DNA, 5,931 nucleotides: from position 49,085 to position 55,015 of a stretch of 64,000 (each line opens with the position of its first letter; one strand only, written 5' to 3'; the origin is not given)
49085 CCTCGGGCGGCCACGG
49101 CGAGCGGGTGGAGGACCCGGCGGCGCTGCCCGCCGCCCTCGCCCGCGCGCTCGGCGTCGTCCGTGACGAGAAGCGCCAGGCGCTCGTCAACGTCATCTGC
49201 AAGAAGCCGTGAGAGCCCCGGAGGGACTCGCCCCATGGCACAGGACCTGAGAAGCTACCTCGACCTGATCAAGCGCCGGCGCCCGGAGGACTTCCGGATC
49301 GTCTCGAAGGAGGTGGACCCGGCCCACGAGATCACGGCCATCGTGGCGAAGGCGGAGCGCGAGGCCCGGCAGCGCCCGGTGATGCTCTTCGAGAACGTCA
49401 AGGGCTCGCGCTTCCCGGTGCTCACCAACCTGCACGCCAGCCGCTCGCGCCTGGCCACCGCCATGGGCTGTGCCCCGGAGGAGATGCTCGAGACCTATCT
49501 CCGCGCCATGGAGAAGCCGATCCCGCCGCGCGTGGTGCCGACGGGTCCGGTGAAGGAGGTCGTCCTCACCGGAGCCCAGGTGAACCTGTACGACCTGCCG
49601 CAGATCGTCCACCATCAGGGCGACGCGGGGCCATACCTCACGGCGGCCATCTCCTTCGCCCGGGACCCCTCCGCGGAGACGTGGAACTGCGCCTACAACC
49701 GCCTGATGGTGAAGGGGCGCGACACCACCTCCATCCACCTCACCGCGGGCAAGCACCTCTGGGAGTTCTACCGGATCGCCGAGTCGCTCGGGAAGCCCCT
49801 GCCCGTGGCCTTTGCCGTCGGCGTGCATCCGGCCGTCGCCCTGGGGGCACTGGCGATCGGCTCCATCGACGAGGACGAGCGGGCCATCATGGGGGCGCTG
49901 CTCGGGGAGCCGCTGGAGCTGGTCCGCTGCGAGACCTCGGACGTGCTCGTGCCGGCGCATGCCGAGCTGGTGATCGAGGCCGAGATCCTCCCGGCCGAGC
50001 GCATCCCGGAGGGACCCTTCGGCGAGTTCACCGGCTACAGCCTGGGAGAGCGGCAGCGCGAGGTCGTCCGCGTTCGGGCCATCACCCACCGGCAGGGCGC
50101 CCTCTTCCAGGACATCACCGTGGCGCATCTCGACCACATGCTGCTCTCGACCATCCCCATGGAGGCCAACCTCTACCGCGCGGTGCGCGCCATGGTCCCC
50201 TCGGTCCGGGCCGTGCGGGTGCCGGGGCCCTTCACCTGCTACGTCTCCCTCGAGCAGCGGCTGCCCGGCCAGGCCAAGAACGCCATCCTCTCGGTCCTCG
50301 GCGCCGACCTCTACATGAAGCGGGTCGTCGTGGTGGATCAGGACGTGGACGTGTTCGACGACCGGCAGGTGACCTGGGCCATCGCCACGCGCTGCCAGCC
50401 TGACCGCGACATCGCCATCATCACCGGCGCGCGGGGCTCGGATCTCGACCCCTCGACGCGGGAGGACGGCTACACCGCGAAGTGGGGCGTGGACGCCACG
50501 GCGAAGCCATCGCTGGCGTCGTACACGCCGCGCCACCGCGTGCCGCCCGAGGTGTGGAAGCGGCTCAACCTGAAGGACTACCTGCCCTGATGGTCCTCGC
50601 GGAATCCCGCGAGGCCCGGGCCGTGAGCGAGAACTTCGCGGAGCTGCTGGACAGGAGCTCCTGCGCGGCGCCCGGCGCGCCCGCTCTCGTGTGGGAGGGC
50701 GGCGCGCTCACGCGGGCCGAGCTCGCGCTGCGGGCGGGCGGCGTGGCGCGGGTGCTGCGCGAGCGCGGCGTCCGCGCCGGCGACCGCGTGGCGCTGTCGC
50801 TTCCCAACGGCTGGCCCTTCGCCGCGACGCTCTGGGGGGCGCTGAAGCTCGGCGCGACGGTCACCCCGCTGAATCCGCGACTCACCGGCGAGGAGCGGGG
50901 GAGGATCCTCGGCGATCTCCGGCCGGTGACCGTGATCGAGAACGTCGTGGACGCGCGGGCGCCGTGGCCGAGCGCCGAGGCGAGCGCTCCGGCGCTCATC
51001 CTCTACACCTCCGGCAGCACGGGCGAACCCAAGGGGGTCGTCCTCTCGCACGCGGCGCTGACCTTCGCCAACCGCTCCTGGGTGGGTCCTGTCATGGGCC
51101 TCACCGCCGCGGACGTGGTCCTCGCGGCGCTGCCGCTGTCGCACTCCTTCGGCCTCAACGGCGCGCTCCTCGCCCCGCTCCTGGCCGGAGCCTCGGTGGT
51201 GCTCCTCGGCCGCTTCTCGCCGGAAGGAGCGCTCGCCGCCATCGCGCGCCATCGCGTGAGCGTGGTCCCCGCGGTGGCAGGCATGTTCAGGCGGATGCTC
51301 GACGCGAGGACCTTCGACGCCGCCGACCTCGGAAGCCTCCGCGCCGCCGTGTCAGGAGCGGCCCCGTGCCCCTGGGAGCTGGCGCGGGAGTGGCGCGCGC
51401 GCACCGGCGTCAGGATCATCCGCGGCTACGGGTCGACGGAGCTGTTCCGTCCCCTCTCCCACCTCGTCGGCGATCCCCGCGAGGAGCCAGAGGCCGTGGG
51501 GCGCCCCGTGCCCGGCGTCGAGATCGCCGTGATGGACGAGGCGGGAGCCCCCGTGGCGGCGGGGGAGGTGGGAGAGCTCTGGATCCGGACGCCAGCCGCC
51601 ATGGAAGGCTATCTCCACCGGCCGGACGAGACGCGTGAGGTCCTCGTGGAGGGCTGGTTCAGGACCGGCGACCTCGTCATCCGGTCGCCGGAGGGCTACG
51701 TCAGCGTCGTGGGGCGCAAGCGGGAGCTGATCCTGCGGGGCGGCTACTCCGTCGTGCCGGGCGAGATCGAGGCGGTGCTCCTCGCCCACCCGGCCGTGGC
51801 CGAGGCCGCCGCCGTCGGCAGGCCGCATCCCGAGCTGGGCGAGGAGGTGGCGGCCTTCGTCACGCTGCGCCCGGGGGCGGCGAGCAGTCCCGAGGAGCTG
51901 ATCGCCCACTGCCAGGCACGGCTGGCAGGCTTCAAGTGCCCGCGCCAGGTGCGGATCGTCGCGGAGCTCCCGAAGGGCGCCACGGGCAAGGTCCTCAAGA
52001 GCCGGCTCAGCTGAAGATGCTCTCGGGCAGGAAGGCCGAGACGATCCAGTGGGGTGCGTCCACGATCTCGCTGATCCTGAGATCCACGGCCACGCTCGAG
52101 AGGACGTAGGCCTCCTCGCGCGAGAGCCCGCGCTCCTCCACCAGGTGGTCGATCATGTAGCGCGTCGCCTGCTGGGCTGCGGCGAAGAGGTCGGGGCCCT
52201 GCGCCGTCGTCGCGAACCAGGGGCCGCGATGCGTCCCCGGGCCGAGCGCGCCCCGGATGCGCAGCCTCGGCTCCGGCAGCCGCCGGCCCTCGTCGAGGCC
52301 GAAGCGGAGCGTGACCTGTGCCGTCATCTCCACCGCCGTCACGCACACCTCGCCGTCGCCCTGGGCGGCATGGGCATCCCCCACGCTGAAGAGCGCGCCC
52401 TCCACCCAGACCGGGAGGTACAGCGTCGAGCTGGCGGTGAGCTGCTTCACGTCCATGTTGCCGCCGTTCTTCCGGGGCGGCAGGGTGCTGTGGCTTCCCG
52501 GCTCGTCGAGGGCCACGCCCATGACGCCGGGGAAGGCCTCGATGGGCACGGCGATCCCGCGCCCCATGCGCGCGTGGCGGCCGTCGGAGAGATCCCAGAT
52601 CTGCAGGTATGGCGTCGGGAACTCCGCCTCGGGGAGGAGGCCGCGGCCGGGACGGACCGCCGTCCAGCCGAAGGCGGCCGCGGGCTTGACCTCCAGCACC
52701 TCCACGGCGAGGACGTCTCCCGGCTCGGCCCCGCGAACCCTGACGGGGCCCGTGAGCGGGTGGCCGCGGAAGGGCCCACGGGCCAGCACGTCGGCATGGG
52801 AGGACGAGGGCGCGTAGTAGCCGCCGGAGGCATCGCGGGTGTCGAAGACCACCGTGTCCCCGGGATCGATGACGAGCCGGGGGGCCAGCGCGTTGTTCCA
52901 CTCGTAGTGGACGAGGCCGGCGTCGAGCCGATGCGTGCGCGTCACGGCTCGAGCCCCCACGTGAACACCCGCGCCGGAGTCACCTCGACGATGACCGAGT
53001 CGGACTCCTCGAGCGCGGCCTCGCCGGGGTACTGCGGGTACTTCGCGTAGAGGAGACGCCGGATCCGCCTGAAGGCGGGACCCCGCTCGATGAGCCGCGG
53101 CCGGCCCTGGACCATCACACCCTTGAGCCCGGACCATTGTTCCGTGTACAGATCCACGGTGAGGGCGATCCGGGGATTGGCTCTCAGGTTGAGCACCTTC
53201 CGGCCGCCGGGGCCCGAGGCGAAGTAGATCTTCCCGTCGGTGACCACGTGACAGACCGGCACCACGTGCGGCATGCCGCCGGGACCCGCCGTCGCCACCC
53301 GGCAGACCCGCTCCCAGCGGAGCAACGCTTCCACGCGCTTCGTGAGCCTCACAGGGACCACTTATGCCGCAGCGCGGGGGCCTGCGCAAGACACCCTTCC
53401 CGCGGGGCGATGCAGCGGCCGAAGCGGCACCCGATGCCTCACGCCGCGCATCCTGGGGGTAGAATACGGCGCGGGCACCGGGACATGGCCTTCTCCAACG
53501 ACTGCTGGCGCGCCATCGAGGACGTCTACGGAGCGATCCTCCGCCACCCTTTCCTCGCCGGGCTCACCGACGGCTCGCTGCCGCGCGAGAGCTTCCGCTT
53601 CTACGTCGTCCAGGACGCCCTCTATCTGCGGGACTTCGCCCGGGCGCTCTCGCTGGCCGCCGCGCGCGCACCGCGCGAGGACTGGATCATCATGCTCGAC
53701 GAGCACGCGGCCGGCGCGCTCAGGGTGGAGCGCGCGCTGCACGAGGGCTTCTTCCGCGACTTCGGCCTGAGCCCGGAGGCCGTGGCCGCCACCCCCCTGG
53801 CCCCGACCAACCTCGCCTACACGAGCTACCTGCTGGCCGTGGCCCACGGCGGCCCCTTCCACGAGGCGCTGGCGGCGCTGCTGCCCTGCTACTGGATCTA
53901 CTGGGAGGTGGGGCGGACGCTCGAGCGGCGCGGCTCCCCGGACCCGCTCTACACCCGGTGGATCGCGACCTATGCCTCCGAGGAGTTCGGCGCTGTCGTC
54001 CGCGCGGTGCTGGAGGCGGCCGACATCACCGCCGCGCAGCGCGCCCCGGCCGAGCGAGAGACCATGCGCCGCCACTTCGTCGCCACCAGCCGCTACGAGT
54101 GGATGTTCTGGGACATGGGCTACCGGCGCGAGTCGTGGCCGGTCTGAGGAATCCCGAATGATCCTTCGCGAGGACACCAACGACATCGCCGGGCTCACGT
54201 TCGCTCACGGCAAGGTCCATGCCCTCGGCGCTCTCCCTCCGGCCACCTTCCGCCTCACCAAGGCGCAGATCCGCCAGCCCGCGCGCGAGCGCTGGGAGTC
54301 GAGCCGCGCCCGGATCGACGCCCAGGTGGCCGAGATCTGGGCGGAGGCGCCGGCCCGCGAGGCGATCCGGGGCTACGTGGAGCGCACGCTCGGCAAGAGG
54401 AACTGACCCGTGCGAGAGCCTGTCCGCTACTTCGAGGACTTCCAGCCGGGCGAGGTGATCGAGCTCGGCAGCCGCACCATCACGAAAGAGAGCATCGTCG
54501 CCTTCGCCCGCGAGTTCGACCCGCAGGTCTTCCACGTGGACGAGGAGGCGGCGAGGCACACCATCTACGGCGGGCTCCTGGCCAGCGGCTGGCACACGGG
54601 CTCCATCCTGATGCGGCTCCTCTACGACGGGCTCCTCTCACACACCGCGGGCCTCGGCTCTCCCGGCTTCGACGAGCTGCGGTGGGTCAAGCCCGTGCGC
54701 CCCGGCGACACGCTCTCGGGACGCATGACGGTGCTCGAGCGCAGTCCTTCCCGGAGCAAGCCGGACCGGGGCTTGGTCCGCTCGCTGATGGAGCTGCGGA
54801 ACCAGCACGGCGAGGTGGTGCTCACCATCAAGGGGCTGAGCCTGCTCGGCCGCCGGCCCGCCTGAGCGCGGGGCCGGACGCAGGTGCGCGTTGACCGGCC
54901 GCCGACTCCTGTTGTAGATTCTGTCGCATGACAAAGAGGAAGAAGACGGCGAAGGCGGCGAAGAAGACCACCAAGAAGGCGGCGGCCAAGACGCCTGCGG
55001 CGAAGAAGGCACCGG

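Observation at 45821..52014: TAXI-TRAP importer + UbiD-family decarboxylase + acyl-CoA ligase cluster, with a ThDP-enzyme gene reduced to a 134-aa stub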

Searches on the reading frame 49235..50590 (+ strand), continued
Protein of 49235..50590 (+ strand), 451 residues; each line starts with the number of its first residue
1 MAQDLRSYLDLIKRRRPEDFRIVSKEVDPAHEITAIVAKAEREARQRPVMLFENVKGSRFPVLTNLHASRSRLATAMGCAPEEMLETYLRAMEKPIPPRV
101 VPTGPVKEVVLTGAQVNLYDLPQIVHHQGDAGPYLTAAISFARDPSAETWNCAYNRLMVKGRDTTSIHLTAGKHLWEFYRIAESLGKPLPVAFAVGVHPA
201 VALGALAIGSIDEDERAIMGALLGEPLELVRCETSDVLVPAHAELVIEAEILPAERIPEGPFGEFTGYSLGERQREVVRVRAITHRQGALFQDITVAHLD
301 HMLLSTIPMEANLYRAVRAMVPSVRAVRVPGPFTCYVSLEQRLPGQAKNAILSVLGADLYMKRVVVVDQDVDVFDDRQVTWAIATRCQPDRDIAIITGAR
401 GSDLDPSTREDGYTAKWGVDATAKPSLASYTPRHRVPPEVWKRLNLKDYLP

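Call 75: find_encoding_contigs(protein=P0115, flank=10000, max_places=1)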
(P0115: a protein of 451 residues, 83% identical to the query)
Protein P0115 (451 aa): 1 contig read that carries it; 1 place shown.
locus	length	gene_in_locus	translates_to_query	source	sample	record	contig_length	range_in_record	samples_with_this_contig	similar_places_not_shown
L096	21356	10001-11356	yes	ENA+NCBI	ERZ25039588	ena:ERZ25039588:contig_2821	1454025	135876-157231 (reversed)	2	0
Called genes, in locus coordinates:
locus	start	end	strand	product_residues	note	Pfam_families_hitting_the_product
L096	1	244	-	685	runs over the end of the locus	PF11992:TgpA_N, PF01841:Transglut_core, PF13559:DUF4129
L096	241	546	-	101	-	-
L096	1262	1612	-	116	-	PF17863:AAA_lid_2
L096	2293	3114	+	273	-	PF01522:Polysacc_deac_1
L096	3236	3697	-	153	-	PF00296:Bac_luciferase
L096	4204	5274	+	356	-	PF01075:Glyco_transf_9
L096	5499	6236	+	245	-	PF00487:FA_desaturase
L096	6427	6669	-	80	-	-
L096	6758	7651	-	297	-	PF03446:NAD_binding_2, PF03807:F420_oxidored (weak), PF14833:NAD_binding_11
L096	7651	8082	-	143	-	PF01042:Ribonuc_L-PSP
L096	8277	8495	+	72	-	-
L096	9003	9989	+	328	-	PF02775:TPP_enzyme_C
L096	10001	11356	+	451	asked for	PF20695:UbiD_N, PF01977:UbiD, PF20696:UbiD_C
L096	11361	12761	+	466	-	PF00501:AMP-binding, PF13193:AMP-binding_C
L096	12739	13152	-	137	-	PF00571:CBS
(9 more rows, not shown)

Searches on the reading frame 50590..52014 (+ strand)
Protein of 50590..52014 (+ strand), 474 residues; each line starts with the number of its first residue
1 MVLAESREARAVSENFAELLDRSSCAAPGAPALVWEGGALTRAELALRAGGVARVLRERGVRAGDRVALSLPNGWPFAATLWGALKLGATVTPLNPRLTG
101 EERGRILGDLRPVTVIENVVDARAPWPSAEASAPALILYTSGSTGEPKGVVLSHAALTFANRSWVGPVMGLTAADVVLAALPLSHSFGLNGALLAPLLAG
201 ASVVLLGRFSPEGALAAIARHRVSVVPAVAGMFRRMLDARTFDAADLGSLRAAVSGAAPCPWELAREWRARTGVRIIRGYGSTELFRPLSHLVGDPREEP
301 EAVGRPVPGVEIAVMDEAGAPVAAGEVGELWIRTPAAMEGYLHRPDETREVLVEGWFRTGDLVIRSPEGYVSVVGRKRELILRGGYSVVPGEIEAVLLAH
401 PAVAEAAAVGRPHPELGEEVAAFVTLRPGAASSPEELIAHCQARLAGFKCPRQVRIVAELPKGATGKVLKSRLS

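Call 5: search_protein_families(library=pfam, proteins=[window:50590-52014:+], max_evalue=0.01)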
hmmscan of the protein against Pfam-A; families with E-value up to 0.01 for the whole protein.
window:50590-52014:+ (474 aa): 2 families
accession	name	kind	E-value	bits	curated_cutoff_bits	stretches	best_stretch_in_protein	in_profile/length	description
PF00501.34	AMP-binding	-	1.9e-81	274.3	29.9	2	128-342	158-384/384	AMP-binding enzyme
PF13193.12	AMP-binding_C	-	5.2e-23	82.2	24.5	1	392-467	1-76/76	AMP-binding enzyme C-terminal domain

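Call 16: search_protein_families(library=ncbifam, proteins=[window:50590-52014:+], max_evalue=0.00001)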
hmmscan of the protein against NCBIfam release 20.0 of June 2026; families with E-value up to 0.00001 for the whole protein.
window:50590-52014:+ (474 aa): 107 families (the best 25 are shown)
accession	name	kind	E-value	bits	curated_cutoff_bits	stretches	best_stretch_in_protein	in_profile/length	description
NF004837.0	PRK06187.1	subfamily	8.7e-108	360.9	476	2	123-473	161-518/531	long-chain-fatty-acid--CoA ligase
NF004114.0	PRK05605.1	equivalog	1.4e-96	324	766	2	124-471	213-563/575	long-chain-fatty-acid--CoA ligase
NF006182.0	PRK08316.1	subfamily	1.6e-93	314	663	2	123-473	162-513/523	fatty acyl-CoA synthetase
NF005801.1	PRK07656.1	equivalog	1.1e-92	311.3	657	2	129-473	161-499/500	FadD3 family acyl-CoA ligase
NF005702.0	PRK07514.1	subfamily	6e-88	295.4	558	1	131-472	156-495/506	malonyl-CoA synthase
NF005858.0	PRK07787.1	subfamily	2.1e-87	293.6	575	1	27-473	14-468/471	acyl-CoA synthetase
NF004822.0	PRK06178.1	equivalog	8.5e-87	292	782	2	122-473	203-563/571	acyl-CoA synthetase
NF005307.0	PRK06839.1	equivalog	1.6e-85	287.7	748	1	129-473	146-489/496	o-succinylbenzoate--CoA ligase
NF004808.0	PRK06155.1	equivalog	1.4e-82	277.7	722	2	121-473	169-518/542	ATP-dependent acyl-CoA ligase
NF009233.0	PRK12583.1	subfamily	6.3e-81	272.4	832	1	133-473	202-546/558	fatty acid CoA ligase family protein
NF052269.1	Staph_lig_FadD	equivalog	9.7e-80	268.3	650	2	128-473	146-489/499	long-chain-fatty-acid--CoA ligase FadD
NF006181.0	PRK08314.1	subfamily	1.1e-79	268.2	705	2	128-470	200-547/563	long-chain-fatty-acid--CoA ligase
NF005714.0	PRK07529.1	subfamily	1.5e-77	261.4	632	1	129-473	215-572/640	acyl-CoA synthetase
NF006572.0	PRK09088.1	equivalog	3.4e-76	256.9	696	2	125-473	133-483/491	acyl-CoA synthetase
TIGR02262.1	benz_CoA_lig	subfamily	6e-76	256.2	375.25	2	129-472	158-504/508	benzoate-CoA ligase family protein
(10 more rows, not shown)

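Call 31: search_solved_structures(query=window:50590-52014:+, max_evalue=1e-30)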
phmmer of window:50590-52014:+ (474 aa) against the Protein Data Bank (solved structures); distinct sequences matched with E-value up to 1e-30: 108 (the best 60 are shown).
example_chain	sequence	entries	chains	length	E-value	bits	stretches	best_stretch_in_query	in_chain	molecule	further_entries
8wev_A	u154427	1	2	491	3e-67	230.6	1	135-472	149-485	Feruloyl-CoA Synthetase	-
8weu_A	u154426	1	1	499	3.2e-67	230.5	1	135-472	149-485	Fatty-acyl-CoA synthase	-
4gxq_A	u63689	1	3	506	1.2e-65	225.3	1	132-471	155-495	Malonyl CoA synthetase, Benzoate-CoA ligase Chimeric protein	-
4gxr_A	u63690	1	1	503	1.9e-65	224.6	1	132-471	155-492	Malonyl CoA synthetase, Benzoate-CoA ligase Chimeric protein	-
4fuq_A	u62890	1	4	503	8.2e-65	222.6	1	132-472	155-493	Malonyl CoA synthetase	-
3nyq_A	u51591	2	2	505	2.6e-64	220.9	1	23-473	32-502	Malonyl-CoA Ligase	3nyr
4fut_A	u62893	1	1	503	5.4e-64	219.9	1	132-471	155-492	Malonyl CoA synthetase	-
8r2q_A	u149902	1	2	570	1.2e-62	215.5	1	132-473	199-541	Probable fatty-acid-CoA ligase FadD5 (Fatty-acid-CoA synthetase) (Fatty-acid-CoA synthase)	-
2v7b_A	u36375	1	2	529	2.4e-61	211.2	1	113-473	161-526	BENZOATE-COENZYME A LIGASE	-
3r44_A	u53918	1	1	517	4.3e-61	210.3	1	114-472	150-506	fatty acyl CoA synthetase FADD13 (FATTY-ACYL-CoA SYNTHETASE)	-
4rlf_A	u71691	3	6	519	3.3e-57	197.5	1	120-473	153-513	Benzoate-coenzyme A ligase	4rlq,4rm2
4eat_A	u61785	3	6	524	3.3e-57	197.5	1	120-473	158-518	Benzoate-coenzyme A ligase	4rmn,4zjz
4rm3_A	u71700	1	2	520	3.4e-57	197.4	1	120-473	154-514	Benzoate-coenzyme A ligase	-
6m2o_A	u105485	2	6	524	3.6e-57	197.4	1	120-473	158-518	Benzoate-coenzyme A ligase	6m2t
4wv3_A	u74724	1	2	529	3.9e-57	197.2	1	137-473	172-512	Anthranilate-CoA ligase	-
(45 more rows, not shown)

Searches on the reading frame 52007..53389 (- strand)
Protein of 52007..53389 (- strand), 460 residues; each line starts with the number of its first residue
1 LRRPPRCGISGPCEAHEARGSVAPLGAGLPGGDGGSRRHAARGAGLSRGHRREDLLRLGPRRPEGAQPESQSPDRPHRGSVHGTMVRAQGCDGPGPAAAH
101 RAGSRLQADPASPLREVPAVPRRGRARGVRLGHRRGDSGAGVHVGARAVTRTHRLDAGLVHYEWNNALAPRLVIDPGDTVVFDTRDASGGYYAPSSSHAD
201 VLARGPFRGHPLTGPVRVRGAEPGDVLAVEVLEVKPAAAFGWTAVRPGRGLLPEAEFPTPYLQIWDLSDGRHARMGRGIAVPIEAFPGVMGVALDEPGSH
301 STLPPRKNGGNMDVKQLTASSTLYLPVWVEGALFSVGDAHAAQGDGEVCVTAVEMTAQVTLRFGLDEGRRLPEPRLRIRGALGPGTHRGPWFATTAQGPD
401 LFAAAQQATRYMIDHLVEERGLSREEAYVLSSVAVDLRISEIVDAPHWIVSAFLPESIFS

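Call 5: search_protein_families(library=pfam, proteins=[window:52007-53389:-], max_evalue=0.01)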
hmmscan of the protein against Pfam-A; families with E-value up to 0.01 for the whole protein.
window:52007-53389:- (460 aa): 1 family
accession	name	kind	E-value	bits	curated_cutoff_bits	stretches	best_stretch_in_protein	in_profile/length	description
PF03069.20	FmdA_AmdA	-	5.1e-58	197.2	27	2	301-459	202-371/373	Acetamidase/Formamidase family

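Call 42: search_protein_families(library=ncbifam, proteins=[window:52007-53389:-], max_evalue=1e-8)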
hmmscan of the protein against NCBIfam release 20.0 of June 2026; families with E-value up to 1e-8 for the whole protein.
window:52007-53389:- (460 aa): 1 family
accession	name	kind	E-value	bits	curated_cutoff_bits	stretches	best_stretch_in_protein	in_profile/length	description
NF045496.1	FormamaseFmdA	equivalog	2.7e-40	138.3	500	2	300-365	212-278/407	formamidase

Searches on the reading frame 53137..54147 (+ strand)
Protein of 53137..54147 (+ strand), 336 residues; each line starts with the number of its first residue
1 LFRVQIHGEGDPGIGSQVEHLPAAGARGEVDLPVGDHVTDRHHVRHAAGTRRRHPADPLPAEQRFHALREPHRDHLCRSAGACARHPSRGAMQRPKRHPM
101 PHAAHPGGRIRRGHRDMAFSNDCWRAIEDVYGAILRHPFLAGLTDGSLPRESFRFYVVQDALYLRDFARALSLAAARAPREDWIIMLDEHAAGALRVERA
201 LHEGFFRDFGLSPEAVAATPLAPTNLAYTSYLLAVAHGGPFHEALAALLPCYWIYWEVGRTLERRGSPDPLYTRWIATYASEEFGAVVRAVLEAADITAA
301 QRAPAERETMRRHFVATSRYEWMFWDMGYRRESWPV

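Call 5: search_protein_families(library=pfam, proteins=[window:53137-54147:+], max_evalue=0.01)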
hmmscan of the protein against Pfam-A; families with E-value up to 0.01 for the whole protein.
window:53137-54147:+ (336 aa): 1 family
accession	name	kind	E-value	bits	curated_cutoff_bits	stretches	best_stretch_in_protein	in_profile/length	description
PF03070.21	TENA_THI-4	-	2.4e-44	152.1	22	1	125-330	2-209/210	TENA/THI-4/PQQC family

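Call 42: search_protein_families(library=ncbifam, proteins=[window:53137-54147:+], max_evalue=1e-8)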
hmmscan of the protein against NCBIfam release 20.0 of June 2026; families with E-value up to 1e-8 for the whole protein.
window:53137-54147:+ (336 aa): 3 families
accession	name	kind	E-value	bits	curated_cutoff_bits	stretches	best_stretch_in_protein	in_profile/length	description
NF011301.0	PRK14713.1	equivalog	4.1e-53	181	512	1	113-333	316-531/534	bifunctional hydroxymethylpyrimidine kinase/phosphomethylpyrimidine kinase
TIGR04306.1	salvage_TenA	equivalog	4.8e-45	153.8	130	1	129-330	3-207/208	thiaminase II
NF007070.0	PRK09517.1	equivalog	3e-40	138.3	761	1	118-329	545-750/755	multifunctional thiamine-phosphate pyrophosphorylase/synthase/phosphomethylpyrimidine kinase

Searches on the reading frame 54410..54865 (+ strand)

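Call 34: search_protein_families(library=pfam, proteins=[window:54410-54865:+], max_evalue=0.001)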
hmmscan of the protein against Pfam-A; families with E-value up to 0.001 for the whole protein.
window:54410-54865:+ (151 aa): 2 families
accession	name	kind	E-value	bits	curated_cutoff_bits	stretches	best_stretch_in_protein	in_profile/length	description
PF01575.25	MaoC_dehydratas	-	1.3e-17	64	27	1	12-113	3-106/123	MaoC like domain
PF13452.11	FAS1_DH_region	-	1.6e-06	28.7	22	1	13-139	3-131/132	FAS1-like, dehydratase domain region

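Call 42: search_protein_families(library=ncbifam, proteins=[window:54410-54865:+], max_evalue=1e-8)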
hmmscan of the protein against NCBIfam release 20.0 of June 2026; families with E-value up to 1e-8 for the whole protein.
window:54410-54865:+ (151 aa): 2 families
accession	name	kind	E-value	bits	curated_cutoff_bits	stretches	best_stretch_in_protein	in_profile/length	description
TIGR02278.1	PaaN-DH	equivalog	3.6e-16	58.5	562.8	1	6-145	523-661/664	phenylacetic acid degradation bifunctional protein PaaZ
NF038241.1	RipB_Ich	equivalog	1.1e-12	48.3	340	1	7-144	23-160/175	(R)-specific enoyl-CoA hydratase RipB/Ich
